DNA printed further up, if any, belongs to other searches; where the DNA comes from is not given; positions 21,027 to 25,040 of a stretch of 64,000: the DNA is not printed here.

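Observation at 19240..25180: AT-rich island beside tRNA-Pro with a STAND-like NTPase-HTH giant and a coupled DUF4417 / toxin-like / immunity-like operon: candidate undescribed conflict or defence system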

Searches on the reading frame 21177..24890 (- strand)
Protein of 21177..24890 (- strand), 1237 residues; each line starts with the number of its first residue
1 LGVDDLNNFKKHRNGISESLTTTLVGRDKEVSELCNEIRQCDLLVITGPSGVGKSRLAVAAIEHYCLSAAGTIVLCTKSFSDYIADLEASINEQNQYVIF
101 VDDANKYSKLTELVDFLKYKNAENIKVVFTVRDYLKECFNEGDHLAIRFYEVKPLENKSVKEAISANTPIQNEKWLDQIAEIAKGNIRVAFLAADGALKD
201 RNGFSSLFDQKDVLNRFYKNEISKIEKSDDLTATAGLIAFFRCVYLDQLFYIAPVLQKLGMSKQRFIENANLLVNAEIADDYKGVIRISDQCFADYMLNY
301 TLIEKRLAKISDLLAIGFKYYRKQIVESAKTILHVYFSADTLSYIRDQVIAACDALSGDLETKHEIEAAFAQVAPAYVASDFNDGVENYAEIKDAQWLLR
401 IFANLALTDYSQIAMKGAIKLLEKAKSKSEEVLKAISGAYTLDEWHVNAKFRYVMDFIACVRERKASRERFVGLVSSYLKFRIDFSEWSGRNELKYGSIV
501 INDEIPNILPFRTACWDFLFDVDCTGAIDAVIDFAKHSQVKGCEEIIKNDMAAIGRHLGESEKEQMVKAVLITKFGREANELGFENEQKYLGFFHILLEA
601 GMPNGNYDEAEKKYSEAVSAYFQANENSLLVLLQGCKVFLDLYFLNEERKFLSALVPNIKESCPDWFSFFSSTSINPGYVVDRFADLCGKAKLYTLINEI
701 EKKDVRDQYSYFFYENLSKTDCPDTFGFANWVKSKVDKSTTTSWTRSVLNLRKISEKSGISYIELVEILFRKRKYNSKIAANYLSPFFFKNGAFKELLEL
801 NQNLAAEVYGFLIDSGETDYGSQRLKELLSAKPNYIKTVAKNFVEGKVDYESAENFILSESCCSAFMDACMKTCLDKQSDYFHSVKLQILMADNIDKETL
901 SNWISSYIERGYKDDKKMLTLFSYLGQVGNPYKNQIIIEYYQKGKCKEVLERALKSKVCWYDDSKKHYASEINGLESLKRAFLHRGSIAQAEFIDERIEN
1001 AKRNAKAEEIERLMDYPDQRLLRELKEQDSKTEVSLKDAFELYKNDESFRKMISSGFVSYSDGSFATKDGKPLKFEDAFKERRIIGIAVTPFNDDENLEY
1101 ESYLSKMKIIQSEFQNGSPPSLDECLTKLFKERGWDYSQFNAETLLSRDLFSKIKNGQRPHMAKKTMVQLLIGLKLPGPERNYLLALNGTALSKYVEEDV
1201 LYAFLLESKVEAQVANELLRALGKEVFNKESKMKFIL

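Call 4: search_protein_families(library=pfam, proteins=[window:21177-24890:-], max_evalue=1)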
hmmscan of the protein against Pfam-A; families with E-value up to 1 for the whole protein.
window:21177-24890:- (1237 aa): 17 families
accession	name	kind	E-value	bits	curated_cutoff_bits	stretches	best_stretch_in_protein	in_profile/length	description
PF20720.3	nSTAND3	-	1e-07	32.2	27.2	1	32-135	8-114/155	Novel STAND NTPase 3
PF20703.3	nSTAND1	-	2.3e-07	31.2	27.1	1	25-60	17-52/379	Novel STAND NTPase 1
PF13191.12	AAA_16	-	1.8e-06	29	32.6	1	24-84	2-70/167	AAA ATPase domain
PF25199.1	nSTAND_NTPase5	-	7.3e-06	26.3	34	1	35-133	35-134/145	Novel STAND NTPase 5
PF13173.12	AAA_14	-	0.0018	18.7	27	1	43-130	4-96/129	AAA domain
PF13401.12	AAA_22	-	0.0021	18.8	27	1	40-68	4-32/130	AAA domain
PF25201.1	nSTAND6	-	0.0062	17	27.7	1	24-65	1-42/148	Novel STAND NTPase 6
PF24883.2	NPHP3_N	-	0.013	16.1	24.8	1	28-66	9-47/164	Nephrocystin 3, N-terminal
PF03193.22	RsgA_GTPase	-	0.022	15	30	1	7-58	73-123/174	RsgA GTPase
PF02562.22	PhoH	-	0.05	13.5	27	1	28-66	6-45/205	PhoH-like protein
PF01695.23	IstB_IS21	-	0.061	13.3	24.1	1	35-76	86-125/238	IstB-like ATP binding protein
PF00005.33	ABC_tran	-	0.068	14.2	25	1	38-87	8-52/137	ABC transporter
PF13560.12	HTH_31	-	0.068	13.9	27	0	1132-1183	12-63/64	Helix-turn-helix domain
PF13238.12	AAA_18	-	0.094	13.6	29.4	1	45-122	2-68/128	AAA domain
PF21960.2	RCF1-5-like_lid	-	0.096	13.1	27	1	170-192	14-36/43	RCF1/5-like, AAA+ ATPase lid domain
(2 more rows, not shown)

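Call 5: search_protein_families(library=padloc, proteins=[window:21177-24890:-], max_evalue=1)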
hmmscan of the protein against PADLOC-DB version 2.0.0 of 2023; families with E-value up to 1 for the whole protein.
window:21177-24890:- (1237 aa): 3 families
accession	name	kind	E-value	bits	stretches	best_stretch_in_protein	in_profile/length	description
PDLC04140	mad8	-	0.00042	17.9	1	42-142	28-114/314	mads_8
PDLC04106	HerA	-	0.00087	15.9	1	613-795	220-401/667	-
PDLC02616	DrmC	-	0.0022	15.6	1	36-113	60-141/224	DrmC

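Call 6: search_protein_families(library=ncbifam, proteins=[window:21177-24890:-], max_evalue=1)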
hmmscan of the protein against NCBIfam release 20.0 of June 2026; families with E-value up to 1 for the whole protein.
window:21177-24890:- (1237 aa): 11 families
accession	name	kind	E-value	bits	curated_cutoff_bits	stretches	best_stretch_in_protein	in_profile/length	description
NF009067.0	PRK12402.1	equivalog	0.0042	16.1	317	1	21-104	14-98/340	replication factor C small subunit 2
TIGR03420.1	DnaA_homol_Hda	equivalog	0.0052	16.3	194.8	1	37-111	34-106/226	DnaA regulatory inactivator Hda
NF006616.1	PRK09183.1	subfamily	0.019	14.3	300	1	41-102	100-157/253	IS21-like element helper ATPase IstB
TIGR02203.1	MsbA_lipidA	equivalog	0.039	12.4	602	1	26-104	343-422/572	lipid A export permease/ATP-binding protein MsbA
NF040586.1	FxSxx_TPR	equivalog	0.044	12.2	300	1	22-59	6-43/830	FxSxx-COOH system tetratricopeptide repeat protein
NF038214.1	IS21_help_AAA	equivalog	0.045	13.4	200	1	38-67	87-116/232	IS21-like element helper ATPase IstB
NF008653.0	PRK11650.1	subfamily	0.06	12.4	432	1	26-64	15-55/357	sn-glycerol-3-phosphate ABC transporter ATP-binding protein UgpC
TIGR02857.1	CydD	equivalog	0.067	12.1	435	1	19-78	326-384/529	thiol reductant ABC exporter subunit CydD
NF005677.0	PRK07471.1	equivalog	0.084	12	252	0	150-211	195-257/366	DNA polymerase III subunit delta'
NF002981.0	PRK03695.1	equivalog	0.11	11.8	281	1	27-86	12-69/253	vitamin B12 ABC transporter ATP-binding protein BtuD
NF050132.1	TransRegAbsR2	equivalog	0.19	10.4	850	1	24-71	16-65/582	LuxR family transcriptional regulator AbsR2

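Call 7: search_protein_families(library=phrogs, proteins=[window:21177-24890:-], max_evalue=1)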
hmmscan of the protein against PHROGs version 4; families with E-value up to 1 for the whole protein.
window:21177-24890:- (1237 aa): 7 families
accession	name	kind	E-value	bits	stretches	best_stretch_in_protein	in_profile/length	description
phrog_25255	-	unknown function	0.00014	20.7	1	18-80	275-342/1125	-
phrog_6841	-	unknown function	0.00052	20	1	22-79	34-93/470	-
phrog_170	-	other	0.079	13.4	1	12-65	61-115/323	PhoH-like phosphate starvation-inducible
phrog_7998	-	unknown function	0.1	12.7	1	23-65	18-64/339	-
phrog_2107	-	other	0.11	13.2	1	46-96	8-56/201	thymidylate kinase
phrog_30845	-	unknown function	0.17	13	0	757-788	19-50/57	-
phrog_27475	-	unknown function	0.17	11.2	1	40-132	441-530/599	-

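Call 23: search_solved_structures(query=window:21177-24890:-, max_evalue=1)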
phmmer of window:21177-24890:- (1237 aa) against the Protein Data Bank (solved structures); distinct sequences matched with E-value up to 1: 4.
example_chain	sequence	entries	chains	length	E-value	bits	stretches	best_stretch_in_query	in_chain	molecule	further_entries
6c2u_A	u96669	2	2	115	0.014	16.1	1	16-78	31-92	phosphate-loop protein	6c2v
7toj_A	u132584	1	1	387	0.19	12.3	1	508-552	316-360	SGNH/GDSL hydrolase family protein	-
2ars_A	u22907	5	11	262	0.57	10.7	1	265-345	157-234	Lipoate-protein ligase A | PUTATIVE LIPOATE PROTEIN LIGASE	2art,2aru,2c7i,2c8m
5fl3_A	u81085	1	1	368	0.99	9.9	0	25-75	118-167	PILI RETRACTION PROTEIN PILT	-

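Call 28: find_homologous_proteins(query=window:21177-24890:-, max_evalue=0.001)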
Query window:21177-24890:- (1237 aa): 67 proteins with E <= 0.001 among 8000 candidates.
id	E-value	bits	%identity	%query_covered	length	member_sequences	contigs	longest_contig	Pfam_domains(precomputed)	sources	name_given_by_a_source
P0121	0.0e+0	2779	100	100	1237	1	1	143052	PF20703.4,PF25199.2,PF20720.4,PF13191.13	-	-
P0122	0.0e+0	1719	61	100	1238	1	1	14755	PF20703.4,PF25199.2,PF20720.4,PF13191.13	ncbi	-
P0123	0.0e+0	1150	46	99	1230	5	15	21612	PF20720.4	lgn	-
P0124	0.0e+0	1119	44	99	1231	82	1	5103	PF20720.4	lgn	-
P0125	0.0e+0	1076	45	94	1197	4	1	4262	PF20720.4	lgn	-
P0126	0.0e+0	1045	41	100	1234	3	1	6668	PF20720.4,PF13191.13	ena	-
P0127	0.0e+0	1044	42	99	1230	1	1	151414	PF20703.4,PF20720.4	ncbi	-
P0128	0.0e+0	1025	41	99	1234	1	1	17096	PF20703.4,PF01637.25,PF20720.4,PF00931.29,PF13191.13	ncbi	-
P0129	0.0e+0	1022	41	99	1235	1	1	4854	PF20703.4,PF20720.4,PF13191.13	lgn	-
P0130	1.0e-297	1009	41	99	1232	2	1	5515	PF20703.4,PF20720.4,PF00931.29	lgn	-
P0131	1.9e-297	1008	42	99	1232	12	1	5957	PF20703.4,PF21960.3,PF20720.4,PF00931.29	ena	-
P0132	1.1e-296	1005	42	99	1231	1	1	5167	PF20720.4,PF00931.29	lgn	-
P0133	9.2e-294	995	42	99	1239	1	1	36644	PF20703.4,PF20720.4,PF00931.29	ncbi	-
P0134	5.3e-292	990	41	99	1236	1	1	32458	PF20720.4,PF13191.13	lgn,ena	-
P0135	1.0e-288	979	41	99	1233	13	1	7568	PF20720.4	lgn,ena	-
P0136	3.5e-287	974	40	99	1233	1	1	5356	PF20720.4,PF00931.29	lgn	-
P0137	6.6e-281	953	40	99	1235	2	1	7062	PF20720.4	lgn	-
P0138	2.5e-277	941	39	99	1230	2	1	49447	PF20720.4,PF00931.29,PF13191.13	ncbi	-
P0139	1.0e-276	939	40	99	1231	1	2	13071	PF25199.2,PF20720.4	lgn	-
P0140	3.1e-261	888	42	87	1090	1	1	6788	PF20703.4,PF25199.2,PF20720.4,PF13191.13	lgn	-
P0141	1.7e-252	859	40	88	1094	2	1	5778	PF25199.2,PF20720.4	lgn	-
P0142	2.4e-36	143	31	27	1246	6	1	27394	PF04851.22,PF20720.4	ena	-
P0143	3.3e-36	142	29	28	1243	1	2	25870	PF25199.2,PF04851.22,PF20720.4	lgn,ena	-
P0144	3.2e-34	136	30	30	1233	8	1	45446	PF25199.2,PF20720.4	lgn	-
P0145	1.3e-33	134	29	28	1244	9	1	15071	PF04851.22,PF20720.4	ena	-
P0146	2.3e-31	126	31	24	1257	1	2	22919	PF01637.25,PF20720.4,PF13191.13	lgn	-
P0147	2.8e-31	126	25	41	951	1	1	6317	PF20720.4,PF00931.29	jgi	jgi:hypothetical protein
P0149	1.3e-30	124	29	29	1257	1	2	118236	PF20720.4,PF00931.29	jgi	jgi:hypothetical protein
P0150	1.5e-30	124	28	29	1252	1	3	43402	PF20720.4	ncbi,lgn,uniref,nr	ncbi:hypothetical protein [Paenibacillus aquistagni]|uniref:nSTAND3 domain-containing NTPase n=1 Tax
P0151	2.8e-30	123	29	28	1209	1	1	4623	PF20703.4,PF20720.4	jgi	jgi:hypothetical protein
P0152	4.4e-30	122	25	41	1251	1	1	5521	PF20720.4,PF13191.13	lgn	-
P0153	9.0e-30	121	28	27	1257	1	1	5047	PF20720.4,PF13191.13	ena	-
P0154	2.1e-29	120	29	28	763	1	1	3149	PF20720.4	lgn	-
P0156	1.2e-28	117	28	27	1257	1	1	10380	PF20720.4,PF00931.29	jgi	jgi:hypothetical protein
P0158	1.6e-27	114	28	27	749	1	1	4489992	PF05729.19,PF25199.2,PF20720.4,PF13191.13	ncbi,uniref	ncbi:ATP-binding protein [Lacrimispora sp. BS-2]|uniref:ATP-binding protein n=1 Tax=Lacrimispora sp.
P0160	1.9e-27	113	26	30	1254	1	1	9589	PF25199.2,PF20720.4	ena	-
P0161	2.8e-27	113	27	29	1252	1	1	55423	PF20720.4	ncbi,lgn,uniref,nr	ncbi:hypothetical protein [Paenibacillus sp. B2(2019)]|uniref:nSTAND3 domain-containing NTPase n=1 T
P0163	2.4e-26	110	27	30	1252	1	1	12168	PF25199.2,PF20720.4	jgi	jgi:hypothetical protein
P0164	2.6e-26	110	26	41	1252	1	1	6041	PF20720.4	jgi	jgi:hypothetical protein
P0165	2.9e-26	110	31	25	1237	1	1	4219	-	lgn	-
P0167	2.2e-25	107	28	27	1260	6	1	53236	PF25199.2,PF20720.4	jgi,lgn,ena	-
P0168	3.2e-25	106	26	38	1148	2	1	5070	PF20720.4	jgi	jgi:hypothetical protein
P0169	8.1e-25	105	24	49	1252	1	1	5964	PF20720.4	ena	-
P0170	2.4e-24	103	24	33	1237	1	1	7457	PF20720.4,PF13191.13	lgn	-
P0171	3.3e-24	103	27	24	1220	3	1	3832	PF20720.4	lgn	-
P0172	6.7e-24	102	29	24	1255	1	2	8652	PF20720.4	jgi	jgi:hypothetical protein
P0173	2.0e-23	100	24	29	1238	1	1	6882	PF20720.4,PF13191.13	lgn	-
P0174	1.1e-22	98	28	28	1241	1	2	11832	PF01637.25,PF20720.4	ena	-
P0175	1.3e-22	97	25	29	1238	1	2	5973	PF20720.4,PF13191.13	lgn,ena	-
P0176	2.2e-22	97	24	41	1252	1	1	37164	PF20720.4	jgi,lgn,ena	-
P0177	3.4e-22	96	29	25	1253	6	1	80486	PF25199.2,PF20720.4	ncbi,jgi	-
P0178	8.3e-21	91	26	24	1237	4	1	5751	PF20720.4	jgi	-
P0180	8.2e-20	88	29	24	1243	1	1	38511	PF25199.2,PF20720.4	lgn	-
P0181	1.0e-19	88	27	25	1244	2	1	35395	PF20720.4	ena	-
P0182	2.0e-18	84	25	25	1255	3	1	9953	PF20720.4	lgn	-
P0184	1.2e-16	78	25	25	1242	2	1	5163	PF20720.4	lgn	-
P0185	3.7e-16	76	26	28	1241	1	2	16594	PF20720.4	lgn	-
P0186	2.2e-14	70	29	14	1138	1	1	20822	PF04851.22,PF20720.4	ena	-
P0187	1.7e-9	54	26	24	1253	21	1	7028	PF20720.4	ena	-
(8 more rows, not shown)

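Call 65: find_encoding_contigs(protein=P0133, flank=6000, max_places=2)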
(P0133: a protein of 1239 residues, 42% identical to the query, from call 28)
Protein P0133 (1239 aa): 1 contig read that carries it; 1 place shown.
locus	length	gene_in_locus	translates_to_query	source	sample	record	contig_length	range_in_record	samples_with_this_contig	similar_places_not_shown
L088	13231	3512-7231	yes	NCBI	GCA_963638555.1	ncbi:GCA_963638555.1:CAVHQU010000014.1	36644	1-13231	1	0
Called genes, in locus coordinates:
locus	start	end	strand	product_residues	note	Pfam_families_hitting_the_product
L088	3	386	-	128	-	?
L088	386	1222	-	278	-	PF01263:Aldose_epim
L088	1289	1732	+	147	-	PF22769:DCD (weak), PF00692:dUTPase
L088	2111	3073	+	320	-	PF13173:AAA_14 (faint), PF13635:DUF4143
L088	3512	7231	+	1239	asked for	PF00931:NB-ARC (faint), PF20703:nSTAND1 (faint), PF20720:nSTAND3 (weak)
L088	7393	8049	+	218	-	PF14386:DUF4417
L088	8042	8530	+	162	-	-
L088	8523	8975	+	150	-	-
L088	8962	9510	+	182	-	PF01885:PTS_2-RNA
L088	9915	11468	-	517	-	PF01266:DAO (faint), PF01593:Amino_oxidase, PF13450:NAD_binding_8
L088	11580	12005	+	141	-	PF03960:ArsC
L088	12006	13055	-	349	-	-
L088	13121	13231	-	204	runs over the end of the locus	PF01928:CYTH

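Call 66: find_encoding_contigs(protein=P0138, flank=6000, max_places=2)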
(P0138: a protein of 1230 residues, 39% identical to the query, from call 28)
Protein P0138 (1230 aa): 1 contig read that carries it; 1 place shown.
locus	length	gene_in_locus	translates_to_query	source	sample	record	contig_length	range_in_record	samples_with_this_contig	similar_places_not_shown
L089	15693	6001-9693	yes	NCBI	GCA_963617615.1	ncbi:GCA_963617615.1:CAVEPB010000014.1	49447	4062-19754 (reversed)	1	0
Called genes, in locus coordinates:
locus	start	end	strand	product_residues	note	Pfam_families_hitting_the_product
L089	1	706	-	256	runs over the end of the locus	PF03309:Pan_kinase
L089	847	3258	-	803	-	PF03477:ATP-cone, PF13597:NRDD, PF00462:Glutaredoxin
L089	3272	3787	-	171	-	PF13353:Fer4_12, PF04055:Radical_SAM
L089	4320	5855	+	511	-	PF13347:MFS_2, PF07690:MFS_1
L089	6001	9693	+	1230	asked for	PF00931:NB-ARC (faint), PF13191:AAA_16 (faint), PF20720:nSTAND3 (weak)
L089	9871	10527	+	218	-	PF14386:DUF4417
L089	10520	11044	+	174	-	-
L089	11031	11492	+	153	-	-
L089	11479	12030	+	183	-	PF01885:PTS_2-RNA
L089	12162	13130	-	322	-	PF00480:ROK (faint)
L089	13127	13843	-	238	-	PF01925:TauE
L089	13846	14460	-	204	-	PF16161:DUF4867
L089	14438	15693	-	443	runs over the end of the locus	PF02952:Fucose_iso_C (weak)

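Call 67: find_encoding_contigs(protein=P0123, flank=6000, max_places=2)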
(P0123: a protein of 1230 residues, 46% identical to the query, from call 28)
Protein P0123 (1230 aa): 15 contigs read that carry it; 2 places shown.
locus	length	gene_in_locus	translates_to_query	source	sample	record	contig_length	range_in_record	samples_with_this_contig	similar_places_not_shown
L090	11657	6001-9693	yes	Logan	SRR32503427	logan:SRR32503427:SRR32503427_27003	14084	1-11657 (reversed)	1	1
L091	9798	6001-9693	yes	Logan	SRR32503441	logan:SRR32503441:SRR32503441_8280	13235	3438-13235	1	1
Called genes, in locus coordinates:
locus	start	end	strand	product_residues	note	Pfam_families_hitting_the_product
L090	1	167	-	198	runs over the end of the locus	PF05198:IF3_N, PF00707:IF3_C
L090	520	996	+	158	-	PF02870:Methyltransf_1N (weak), PF01035:DNA_binding_1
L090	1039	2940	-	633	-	PF07973:tRNA_SAD, PF00587:tRNA-synt_2b, PF03129:HGTP_anticodon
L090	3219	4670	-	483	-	PF00224:PK, PF02887:PK_C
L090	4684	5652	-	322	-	PF00365:PFK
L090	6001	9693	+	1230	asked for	PF20720:nSTAND3 (weak)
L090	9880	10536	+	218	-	PF14386:DUF4417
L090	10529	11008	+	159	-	-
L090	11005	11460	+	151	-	-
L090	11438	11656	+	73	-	?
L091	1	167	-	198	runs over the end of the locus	PF05198:IF3_N, PF00707:IF3_C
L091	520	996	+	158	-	PF02870:Methyltransf_1N (weak), PF01035:DNA_binding_1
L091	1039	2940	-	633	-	PF07973:tRNA_SAD, PF00587:tRNA-synt_2b, PF03129:HGTP_anticodon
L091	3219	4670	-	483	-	PF00224:PK, PF02887:PK_C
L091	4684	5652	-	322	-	PF00365:PFK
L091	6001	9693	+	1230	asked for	PF20720:nSTAND3 (weak)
